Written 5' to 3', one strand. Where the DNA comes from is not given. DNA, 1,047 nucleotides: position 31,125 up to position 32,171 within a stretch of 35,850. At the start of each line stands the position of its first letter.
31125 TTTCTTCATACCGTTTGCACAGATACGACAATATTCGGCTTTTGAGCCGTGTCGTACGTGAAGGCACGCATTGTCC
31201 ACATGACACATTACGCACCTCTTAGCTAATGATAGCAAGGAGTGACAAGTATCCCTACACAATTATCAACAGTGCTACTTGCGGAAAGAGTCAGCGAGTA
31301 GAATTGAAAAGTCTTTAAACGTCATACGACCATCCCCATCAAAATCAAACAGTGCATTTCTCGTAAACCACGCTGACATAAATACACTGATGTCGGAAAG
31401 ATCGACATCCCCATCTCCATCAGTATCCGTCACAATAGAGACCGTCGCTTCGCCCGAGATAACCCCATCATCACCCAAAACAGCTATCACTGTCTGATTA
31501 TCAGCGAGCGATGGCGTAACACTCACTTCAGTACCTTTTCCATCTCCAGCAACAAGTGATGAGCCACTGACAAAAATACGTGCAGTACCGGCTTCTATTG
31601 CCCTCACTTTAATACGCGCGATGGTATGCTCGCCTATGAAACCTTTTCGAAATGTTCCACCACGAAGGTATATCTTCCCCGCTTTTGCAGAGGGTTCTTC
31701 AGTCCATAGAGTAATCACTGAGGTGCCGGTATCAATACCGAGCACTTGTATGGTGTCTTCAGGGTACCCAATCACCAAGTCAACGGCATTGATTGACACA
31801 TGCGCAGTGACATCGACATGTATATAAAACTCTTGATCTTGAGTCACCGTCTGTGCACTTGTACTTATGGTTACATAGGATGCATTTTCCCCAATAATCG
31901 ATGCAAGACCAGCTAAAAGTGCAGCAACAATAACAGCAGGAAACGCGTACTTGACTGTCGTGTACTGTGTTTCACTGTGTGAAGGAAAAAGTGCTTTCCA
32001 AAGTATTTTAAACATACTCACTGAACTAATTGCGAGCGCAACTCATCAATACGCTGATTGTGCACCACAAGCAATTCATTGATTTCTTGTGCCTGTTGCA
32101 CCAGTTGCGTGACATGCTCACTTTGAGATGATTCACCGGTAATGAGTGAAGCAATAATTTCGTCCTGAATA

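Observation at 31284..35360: Three paralogous membrane-anchored cohesin-like modules and one dockerin-like module in the same operon, one protein carrying both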

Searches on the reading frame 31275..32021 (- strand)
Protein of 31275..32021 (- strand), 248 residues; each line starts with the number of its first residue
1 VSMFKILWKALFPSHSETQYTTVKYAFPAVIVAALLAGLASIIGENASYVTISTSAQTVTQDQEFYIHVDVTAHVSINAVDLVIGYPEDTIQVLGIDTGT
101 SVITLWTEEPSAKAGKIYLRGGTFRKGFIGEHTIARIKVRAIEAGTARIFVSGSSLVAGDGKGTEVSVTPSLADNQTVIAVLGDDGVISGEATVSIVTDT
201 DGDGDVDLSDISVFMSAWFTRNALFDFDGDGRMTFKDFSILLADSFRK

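Call 3: search_protein_families(library=pfam, proteins=[window:31275-32021:-], max_evalue=1)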
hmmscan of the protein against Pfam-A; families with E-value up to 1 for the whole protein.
window:31275-32021:- (248 aa): 6 families
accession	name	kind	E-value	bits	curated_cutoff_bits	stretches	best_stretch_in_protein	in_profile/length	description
PF00036.39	EF-hand_1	-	8.9e-05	22.2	25.4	1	224-243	8-27/29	EF hand domain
PF13405.12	EF-hand_6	-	0.00018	21.4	25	1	224-242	8-26/30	EF-hand domain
PF00404.24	Dockerin_1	-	0.0012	19.5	22.9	1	198-241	2-52/57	Dockerin type I domain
PF13833.12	EF-hand_8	-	0.024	14.8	28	1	225-243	34-52/54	EF-hand domain pair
PF09262.17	PEX-1N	-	0.11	13.3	27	0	56-103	31-74/77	Peroxisome biogenesis factor 1, N-terminal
PF13499.12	EF-hand_7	-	0.14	12.9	30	0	224-240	48-64/67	EF-hand domain pair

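Call 11: search_solved_structures(query=window:31275-32021:-, max_evalue=10, show_alignments=3)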
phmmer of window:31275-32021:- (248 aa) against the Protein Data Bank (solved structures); distinct sequences matched with E-value up to 10: 97 (the best 60 are shown).
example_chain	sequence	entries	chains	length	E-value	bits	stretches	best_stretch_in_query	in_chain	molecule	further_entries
2jnx_A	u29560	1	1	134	0.34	13.7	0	198-221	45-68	Calcium binding protein 2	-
4p4k_C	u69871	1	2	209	0.61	12.8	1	73-215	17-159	hTCRav22 alpha chain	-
5hhm_D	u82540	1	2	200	0.63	12.8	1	138-216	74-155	JM22 TCR alpha chain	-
7jts_t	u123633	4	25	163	0.81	12.4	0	222-242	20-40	Calmodulin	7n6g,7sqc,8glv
8vd0_D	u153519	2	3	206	0.89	12.3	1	141-215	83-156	T-CELL-RECEPTOR, TCR ET650-4 alpha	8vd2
6tz6_B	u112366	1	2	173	1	12.1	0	199-240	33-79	Calcineurin subunit B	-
1clm_A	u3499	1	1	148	1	12.1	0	222-242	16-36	CALMODULIN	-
6am5_D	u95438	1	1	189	1.1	12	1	152-234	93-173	DMF5 TCR alpha chain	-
1sw8_A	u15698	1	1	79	1.1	12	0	222-242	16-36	Calmodulin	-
1exr_A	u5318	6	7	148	1.2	11.9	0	222-242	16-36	CALMODULIN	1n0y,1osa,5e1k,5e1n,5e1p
4eup_G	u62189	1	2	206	1.3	11.7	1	158-215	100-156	JKF6 alpha chain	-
7n4k_D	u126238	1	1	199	1.4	11.6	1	149-215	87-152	Fusion protein of T cell receptor alpha variable 21-DV12 and T-cell receptor, sp3.4 alpha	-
3akb_A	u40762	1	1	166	1.4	11.6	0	197-233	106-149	Putative calcium binding protein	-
7n5p_D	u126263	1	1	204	1.5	11.6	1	149-215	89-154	Fusion protein of T cell receptor alpha variable 21-DV12 and T-cell receptor, sp3.4 alpha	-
3aka_A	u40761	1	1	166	1.6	11.5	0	197-233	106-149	Putative calcium binding protein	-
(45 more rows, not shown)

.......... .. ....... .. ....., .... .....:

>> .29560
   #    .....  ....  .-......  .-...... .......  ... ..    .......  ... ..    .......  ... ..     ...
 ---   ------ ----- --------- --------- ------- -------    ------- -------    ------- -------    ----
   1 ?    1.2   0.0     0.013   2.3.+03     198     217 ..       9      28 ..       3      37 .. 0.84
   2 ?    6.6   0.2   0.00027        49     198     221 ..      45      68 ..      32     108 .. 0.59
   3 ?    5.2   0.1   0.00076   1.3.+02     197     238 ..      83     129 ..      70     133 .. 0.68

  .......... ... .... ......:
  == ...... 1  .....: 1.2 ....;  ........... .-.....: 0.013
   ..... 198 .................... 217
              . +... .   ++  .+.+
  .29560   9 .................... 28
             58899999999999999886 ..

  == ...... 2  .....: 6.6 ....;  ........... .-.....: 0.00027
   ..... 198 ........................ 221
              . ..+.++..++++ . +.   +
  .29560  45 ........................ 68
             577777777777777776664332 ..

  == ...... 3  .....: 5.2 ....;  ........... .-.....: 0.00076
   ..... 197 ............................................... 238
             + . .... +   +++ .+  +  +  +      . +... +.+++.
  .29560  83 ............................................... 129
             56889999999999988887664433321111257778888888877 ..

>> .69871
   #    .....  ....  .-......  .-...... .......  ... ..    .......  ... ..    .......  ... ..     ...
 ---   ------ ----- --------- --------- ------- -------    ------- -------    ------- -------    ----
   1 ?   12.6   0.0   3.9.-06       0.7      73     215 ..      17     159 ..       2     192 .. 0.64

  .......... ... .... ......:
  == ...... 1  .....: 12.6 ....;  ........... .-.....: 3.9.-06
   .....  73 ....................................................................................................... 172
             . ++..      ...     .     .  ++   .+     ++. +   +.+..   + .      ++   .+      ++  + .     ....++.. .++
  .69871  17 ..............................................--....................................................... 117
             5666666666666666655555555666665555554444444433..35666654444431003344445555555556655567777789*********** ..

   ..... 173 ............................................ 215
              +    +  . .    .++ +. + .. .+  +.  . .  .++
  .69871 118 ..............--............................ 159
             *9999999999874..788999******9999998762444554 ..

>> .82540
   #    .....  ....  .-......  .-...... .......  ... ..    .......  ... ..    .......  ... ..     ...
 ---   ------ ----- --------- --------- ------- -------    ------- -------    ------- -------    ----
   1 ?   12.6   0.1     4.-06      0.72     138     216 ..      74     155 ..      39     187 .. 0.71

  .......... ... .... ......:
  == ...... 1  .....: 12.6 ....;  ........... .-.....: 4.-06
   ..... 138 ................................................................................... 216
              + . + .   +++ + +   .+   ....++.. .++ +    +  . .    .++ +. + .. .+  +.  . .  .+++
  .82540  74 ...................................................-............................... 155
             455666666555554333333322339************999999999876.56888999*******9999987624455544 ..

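Call 13: find_homologous_proteins(query=window:31275-32021:-, max_evalue=0.001)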
Query window:31275-32021:- (248 aa): 514 proteins with E <= 0.001 among 4634 candidates; the best 120 are listed.
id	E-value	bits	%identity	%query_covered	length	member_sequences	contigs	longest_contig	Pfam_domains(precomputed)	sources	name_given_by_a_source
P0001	7.6e-153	525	100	99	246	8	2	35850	-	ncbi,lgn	-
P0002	1.8e-113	396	73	99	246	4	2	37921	-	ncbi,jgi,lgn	-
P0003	3.2e-112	392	70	99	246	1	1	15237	PF13405.13,PF00036.39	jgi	jgi:hypothetical protein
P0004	6.9e-111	387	70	99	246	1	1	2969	PF13405.13,PF00036.39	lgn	-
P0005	1.4e-109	383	71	99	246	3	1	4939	PF00036.39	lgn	-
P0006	6.4e-109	381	69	98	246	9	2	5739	PF00036.39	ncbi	-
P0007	4.6e-106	372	69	98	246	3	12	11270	-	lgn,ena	-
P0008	6.7e-106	371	69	99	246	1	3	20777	-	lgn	-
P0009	5.6e-104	365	67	98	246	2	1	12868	-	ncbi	-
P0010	1.1e-103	364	65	99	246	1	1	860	-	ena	-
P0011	1.7e-101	357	66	99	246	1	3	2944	-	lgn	-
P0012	2.0e-101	356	68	98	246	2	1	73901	-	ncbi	-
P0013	2.3e-101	356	67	99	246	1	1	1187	-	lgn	-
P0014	5.3e-101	355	66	99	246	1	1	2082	-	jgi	jgi:outer membrane protein assembly factor BamB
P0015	9.4e-101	354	66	99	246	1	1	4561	PF13405.13,PF00036.39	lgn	-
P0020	4.5e-100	352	65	99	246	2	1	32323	PF00404.25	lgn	-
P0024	1.6e-99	350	65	99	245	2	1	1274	PF13405.13,PF00404.25,PF00036.39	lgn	-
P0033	2.2e-98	346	66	99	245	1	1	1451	PF00404.25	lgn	-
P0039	3.5e-96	339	63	99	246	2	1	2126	PF00404.25,PF00036.39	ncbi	-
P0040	9.5e-96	338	64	99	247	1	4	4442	PF00404.25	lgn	-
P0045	1.0e-94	334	61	99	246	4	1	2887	PF00404.25,PF00036.39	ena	-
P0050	2.3e-94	333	62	99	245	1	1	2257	PF00404.25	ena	-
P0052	4.4e-94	332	63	99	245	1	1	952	PF00404.25,PF00036.39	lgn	-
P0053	6.4e-94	332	64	99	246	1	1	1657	PF00404.25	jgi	jgi:hypothetical protein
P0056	1.1e-93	331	60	99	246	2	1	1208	PF00404.25,PF00036.39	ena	-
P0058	2.8e-93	330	61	99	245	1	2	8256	PF00404.25,PF00036.39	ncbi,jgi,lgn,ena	-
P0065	2.5e-92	327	60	99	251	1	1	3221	PF00404.25,PF00036.39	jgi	-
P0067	2.8e-92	326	61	99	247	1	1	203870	PF00404.25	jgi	jgi:hypothetical protein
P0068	3.6e-92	326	60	99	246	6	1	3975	PF00404.25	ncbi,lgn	-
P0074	3.7e-91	323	61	98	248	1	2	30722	PF00404.25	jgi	jgi:hypothetical protein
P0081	4.2e-90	319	60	99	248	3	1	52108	PF00404.25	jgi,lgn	jgi:hypothetical protein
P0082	6.9e-90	319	62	93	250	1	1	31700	PF00404.25,PF00036.39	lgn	-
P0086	1.1e-89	318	60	99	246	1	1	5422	PF00404.25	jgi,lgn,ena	-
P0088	2.4e-89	317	60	99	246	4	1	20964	PF00404.25,PF00036.39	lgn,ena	-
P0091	3.6e-89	316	59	99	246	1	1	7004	PF00404.25,PF00036.39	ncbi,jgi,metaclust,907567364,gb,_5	metaclust:\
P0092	3.8e-89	316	61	98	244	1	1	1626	PF00404.25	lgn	-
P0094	1.1e-88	315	60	98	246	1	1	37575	PF00404.25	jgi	jgi:hypothetical protein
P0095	2.3e-88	314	58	98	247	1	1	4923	PF00404.25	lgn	-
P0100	9.8e-88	312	59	99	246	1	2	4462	PF00404.25,PF00036.39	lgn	-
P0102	1.2e-87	311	58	98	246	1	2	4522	PF00404.25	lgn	-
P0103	1.4e-87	311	58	99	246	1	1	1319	PF00404.25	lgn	-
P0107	2.0e-87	311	61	94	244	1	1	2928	PF00404.25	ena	-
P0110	4.4e-87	309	59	99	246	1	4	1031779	PF00404.25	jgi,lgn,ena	-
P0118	2.1e-85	304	57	99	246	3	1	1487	PF00404.25,PF00036.39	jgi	jgi:hypothetical protein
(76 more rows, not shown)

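Call 17: find_encoding_contigs(protein=P0110, flank=10000, max_places=2)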
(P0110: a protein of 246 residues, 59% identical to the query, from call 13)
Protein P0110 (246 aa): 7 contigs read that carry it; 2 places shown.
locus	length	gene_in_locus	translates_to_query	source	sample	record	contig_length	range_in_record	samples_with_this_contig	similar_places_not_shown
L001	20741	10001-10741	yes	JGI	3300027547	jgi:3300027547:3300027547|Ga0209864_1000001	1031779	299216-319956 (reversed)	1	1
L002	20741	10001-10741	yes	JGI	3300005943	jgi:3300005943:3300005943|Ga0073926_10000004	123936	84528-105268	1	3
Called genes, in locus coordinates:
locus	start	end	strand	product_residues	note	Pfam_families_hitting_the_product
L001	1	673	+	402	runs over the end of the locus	PF12704:MacB_PCD, PF02687:FtsX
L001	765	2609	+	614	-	-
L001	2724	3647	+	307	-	-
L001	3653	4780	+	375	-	PF13948:DUF4215 (weak), PF17936:Big_6 (weak), PF13620:CarboxypepD_reg (faint), PF00404:Dockerin_1 (faint)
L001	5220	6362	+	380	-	-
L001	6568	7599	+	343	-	-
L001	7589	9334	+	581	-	PF00963:Cohesin, PF19077:Big_13 (faint)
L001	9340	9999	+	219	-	-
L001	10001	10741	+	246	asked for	PF00404:Dockerin_1 (weak)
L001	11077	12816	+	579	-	-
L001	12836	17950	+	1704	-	-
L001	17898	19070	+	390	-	-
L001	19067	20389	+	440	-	-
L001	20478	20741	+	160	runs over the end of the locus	-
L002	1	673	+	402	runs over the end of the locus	PF12704:MacB_PCD, PF02687:FtsX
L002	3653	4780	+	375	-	PF13948:DUF4215 (weak), PF17936:Big_6 (weak), PF13620:CarboxypepD_reg (faint), PF00404:Dockerin_1 (faint)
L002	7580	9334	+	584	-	PF00963:Cohesin, PF19077:Big_13 (faint)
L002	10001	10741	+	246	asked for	PF00404:Dockerin_1 (weak)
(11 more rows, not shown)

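Call 21: search_protein_families(library=ncbifam, proteins=[window:31275-32021:-], max_evalue=0.01)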
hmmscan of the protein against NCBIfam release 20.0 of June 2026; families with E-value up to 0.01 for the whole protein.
window:31275-32021:- (248 aa): 1 family
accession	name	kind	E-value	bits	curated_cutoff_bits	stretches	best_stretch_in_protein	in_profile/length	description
NF041540.1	dockerin_GC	domain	0.00035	20.9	29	1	199-242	11-60/67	GC-type dockerin domain-anchored protein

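Call 25: find_related_loci(query=A2, collection=genome_contigs, flank=10000)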
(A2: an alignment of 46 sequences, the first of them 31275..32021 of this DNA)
Query A2 (248 aa) in genome_contigs; peptide patterns used: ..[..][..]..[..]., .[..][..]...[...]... (x = any residue, [..] = any of these).
600 stretches matched a pattern (row limit reached: there are more); 7 encode a relative of the query (tblastn E <= 1e-3); 7 distinct loci.
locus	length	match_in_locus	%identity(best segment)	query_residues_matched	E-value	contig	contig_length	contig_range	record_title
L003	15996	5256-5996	44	1-246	1e-62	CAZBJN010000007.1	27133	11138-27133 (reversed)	MAG TPA_asm: uncultured Candidatus Saccharibacteria bacterium isolate SRP062349_co2_256 genome assembly, contig: NODE_98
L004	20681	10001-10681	47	22-246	6e-60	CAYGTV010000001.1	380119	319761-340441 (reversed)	MAG TPA_asm: uncultured Candidatus Saccharibacteria bacterium isolate ERP117304_co2_145 genome assembly, contig: NODE_23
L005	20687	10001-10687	44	22-248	2e-58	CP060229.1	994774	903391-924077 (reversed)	MAG: Candidatus Nomurabacteria bacterium isolate HK-STAS-PATE-25 chromosome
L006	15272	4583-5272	45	21-248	4e-57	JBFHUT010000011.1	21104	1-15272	MAG: Candidatus Paceibacteria bacterium isolate Mix_sand09.2021.07.G.23 k141_1252931_length_21104_cov_11.5351, whole gen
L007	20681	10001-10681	42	22-246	2e-54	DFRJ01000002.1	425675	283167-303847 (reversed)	MAG TPA_asm: Patescibacteria group bacterium UBA3466 UBA3466_contig_839, whole genome shotgun sequence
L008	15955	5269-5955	43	22-247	7e-54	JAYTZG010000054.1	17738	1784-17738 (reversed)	MAG: Candidatus Paceibacterota bacterium isolate GFS_6291 GFS_6291_53, whole genome shotgun sequence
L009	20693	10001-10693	38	21-248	2e-47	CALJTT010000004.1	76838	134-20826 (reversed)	MAG: Candidatus Pacebacteria bacterium isolate R3_Bin_METABAT__89_1 genome assembly, contig: c_000000324191, whole genom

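Call 28: predict_structure(alignment_id=A2)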
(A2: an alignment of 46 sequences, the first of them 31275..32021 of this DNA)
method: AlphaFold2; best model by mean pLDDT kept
length: 248 residues; sequences in the alignment: 46
mean_pLDDT: 67.7   pTM: 0.53
mean pLDDT of the five models: 67.7, 56.3, 54.4, 51.2, 49.6
residues with pLDDT >= 90: 18; 70-90: 96; 50-70: 94; < 50: 40
segments of 3 or more residues with pLDDT < 50: 14-23, 38-44, 188-197, 222-224, 244-248
pLDDT, mean of each block of 10 residues (from residue 1): 61 49 55 61 57 81 88 81 87 86 75 90 78 88 79 77 68 62 58 40 60 56 52 52 45
secondary structure, 60 per line:
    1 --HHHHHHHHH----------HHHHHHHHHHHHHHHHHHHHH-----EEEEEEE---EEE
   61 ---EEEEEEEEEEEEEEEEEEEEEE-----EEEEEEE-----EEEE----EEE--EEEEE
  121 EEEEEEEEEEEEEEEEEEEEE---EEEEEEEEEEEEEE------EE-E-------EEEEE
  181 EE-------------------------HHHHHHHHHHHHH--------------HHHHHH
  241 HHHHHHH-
elements in order: H3-11 H22-42 E48-54 E58-60 E64-85 E91-97 E103-106 E111-113 E116-141 E145-158 E176-182 H208-220 H235-247

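Call 31: search_protein_families(library=pfam, alignment_id=A2, max_evalue=0.01)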
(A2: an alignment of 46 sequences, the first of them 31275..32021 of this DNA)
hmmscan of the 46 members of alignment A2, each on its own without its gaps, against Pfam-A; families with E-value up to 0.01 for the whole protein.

A. member 1, window:31275-32021:- (248 aa): 3 families
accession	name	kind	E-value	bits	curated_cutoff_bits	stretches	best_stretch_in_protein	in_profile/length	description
PF00036.39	EF-hand_1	-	8.9e-05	22.2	25.4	0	224-243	8-27/29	EF hand domain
PF13405.12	EF-hand_6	-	0.00018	21.4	25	0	224-242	8-26/30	EF-hand domain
PF00404.24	Dockerin_1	-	0.0012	19.5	22.9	0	198-241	2-52/57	Dockerin type I domain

B. families by the number of members that match (of 46 scanned): 10 families
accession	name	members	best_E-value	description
PF00036.39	EF-hand_1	46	5.7e-07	EF hand domain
PF13405.12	EF-hand_6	46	6.1e-06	EF-hand domain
PF00404.24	Dockerin_1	44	1.9e-07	Dockerin type I domain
PF13499.12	EF-hand_7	19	3.5e-05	EF-hand domain pair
PF00963.24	Cohesin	11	4.8e-05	Cohesin domain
PF13833.12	EF-hand_8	7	0.00063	EF-hand domain pair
PF13202.12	EF-hand_5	6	0.003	EF hand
PF01839.29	FG-GAP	4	0.00027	FG-GAP repeat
PF23212.2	DUF7064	1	0.0057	Domain of unknown function (DUF7064)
PF08141.18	SspH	1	0.0062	Small acid-soluble spore protein H family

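Call 32: fold_search(model_id=the predicted structure, library=pdb)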
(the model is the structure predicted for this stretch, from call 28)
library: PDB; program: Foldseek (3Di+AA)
matches with E <= 10: 1982; with E <= 0.001: 114
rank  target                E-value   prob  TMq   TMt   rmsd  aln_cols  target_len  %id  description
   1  2vo8                  2.4e-08  1.00  0.47  0.83   2.7       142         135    9  Cohesin module from Clostridium perfringens ATCC13124 family 33 glycoside hydrolase. (released 2008-09-02)
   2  1g1k_A                1.2e-07  1.00  0.42  0.69   3.2       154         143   18  COHESIN MODULE FROM THE CELLULOSOME OF CLOSTRIDIUM CELLULOLYTICUM (released 2000-11-22)
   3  2jh2_A                1.4e-07  1.00  0.45  0.78   2.7       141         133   13  X-ray crystal structure of a cohesin-like module from Clostridium perfringens (released 2007-11-06)
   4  2xdh                  1.6e-07  1.00  0.44  0.76   3.0       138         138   14  Non-cellulosomal cohesin from the hyperthermophilic archaeon Archaeoglobus fulgidus (released 2010-05-26)
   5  2w1n                  2.6e-07  1.00  0.45  0.49   9.7       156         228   13  cohesin and fibronectin type-III double module construct from the Clostridium perfringens glycoside hydrolase GH84C (released 2009-02-03)
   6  2vn5_C                3.1e-07  1.00  0.41  0.65   3.9       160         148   18  The Clostridium cellulolyticum dockerin displays a dual binding mode for its cohesin partner (released 2008-05-20)
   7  4ums                  3.5e-07  1.00  0.42  0.64   8.6       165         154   11  The crystal structure of the seventh ScaB type I cohesin from Pseudobacteroides cellulosolvens (released 2015-05-06)
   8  6kgd_A                4.9e-07  1.00  0.44  0.70   3.5       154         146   14  Crystal structure of CaDoc0917(R49D)-CaCohA2 complex at pH 8.0 (released 2020-07-08)
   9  6kgf_C                5.8e-07  1.00  0.42  0.66   3.8       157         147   16  Crystal structure of CaDoc0917(R16D)-CaCohA2 complex at pH 8.2 (released 2020-07-08)
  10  4fl4_I                6.5e-07  1.00  0.43  0.35   5.8       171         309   12  Scaffoldin conformation and dynamics revealed by a ternary complex from the Clostridium thermocellum cellulosome (released 2012-06-27)
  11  3kcp_A                6.5e-07  1.00  0.42  0.35   6.6       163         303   12  Crystal structure of interacting Clostridium thermocellum multimodular components (released 2010-02-09)
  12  6kge_A                6.8e-07  1.00  0.41  0.68   3.6       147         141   16  Crystal structure of CaDoc0917(R16D)-CaCohA2 complex at pH 5.5 (released 2020-07-08)
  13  2jh2_C                7.2e-07  1.00  0.42  0.76   3.9       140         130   13  X-ray crystal structure of a cohesin-like module from Clostridium perfringens (released 2007-11-06)
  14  6kgf_A                9.6e-07  1.00  0.42  0.68   3.6       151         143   15  Crystal structure of CaDoc0917(R16D)-CaCohA2 complex at pH 8.2 (released 2020-07-08)
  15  4fl4_L                9.6e-07  1.00  0.41  0.34   6.8       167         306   12  Scaffoldin conformation and dynamics revealed by a ternary complex from the Clostridium thermocellum cellulosome (released 2012-06-27)
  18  4dh2_C                1.3e-06  1.00  0.41  0.62   3.7       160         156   17  Crystal structure of Coh-OlpC(Cthe_0452)-Doc435(Cthe_0435) complex: A novel type I Cohesin-Dockerin complex from Clost (released 2012-11-28)
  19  2jh2_B                1.4e-06  1.00  0.45  0.79   2.7       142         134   12  X-ray crystal structure of a cohesin-like module from Clostridium perfringens (released 2007-11-06)
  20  3ul4_A                1.4e-06  1.00  0.41  0.68   3.5       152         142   12  Crystal structure of Coh-OlpA(Cthe_3080)-Doc918(Cthe_0918) complex: A novel type I Cohesin-Dockerin complex from Clost (released 2012-11-28)
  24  4dh2_A                2.3e-06  1.00  0.43  0.64   3.0       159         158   14  Crystal structure of Coh-OlpC(Cthe_0452)-Doc435(Cthe_0435) complex: A novel type I Cohesin-Dockerin complex from Clost (released 2012-11-28)
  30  9ifr                  6.4e-06  1.00  0.35  0.65   5.2       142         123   17  CLIPPER domain from the Gram-negative fibrillar adhesin "B9T28_05395 (released 2025-11-26)
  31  4fl4_C                8.5e-06  1.00  0.40  0.33   6.4       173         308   13  Scaffoldin conformation and dynamics revealed by a ternary complex from the Clostridium thermocellum cellulosome (released 2012-06-27)
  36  5n5p_A                1.6e-05  1.00  0.40  0.67   3.8       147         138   14  Crystal structure of Ruminococcus flavefaciens' type III complex containing the fifth cohesin from scaffoldin B and th (released 2018-02-28)
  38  5n5p_C                2.0e-05  1.00  0.39  0.66   3.8       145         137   14  Crystal structure of Ruminococcus flavefaciens' type III complex containing the fifth cohesin from scaffoldin B and th (released 2018-02-28)
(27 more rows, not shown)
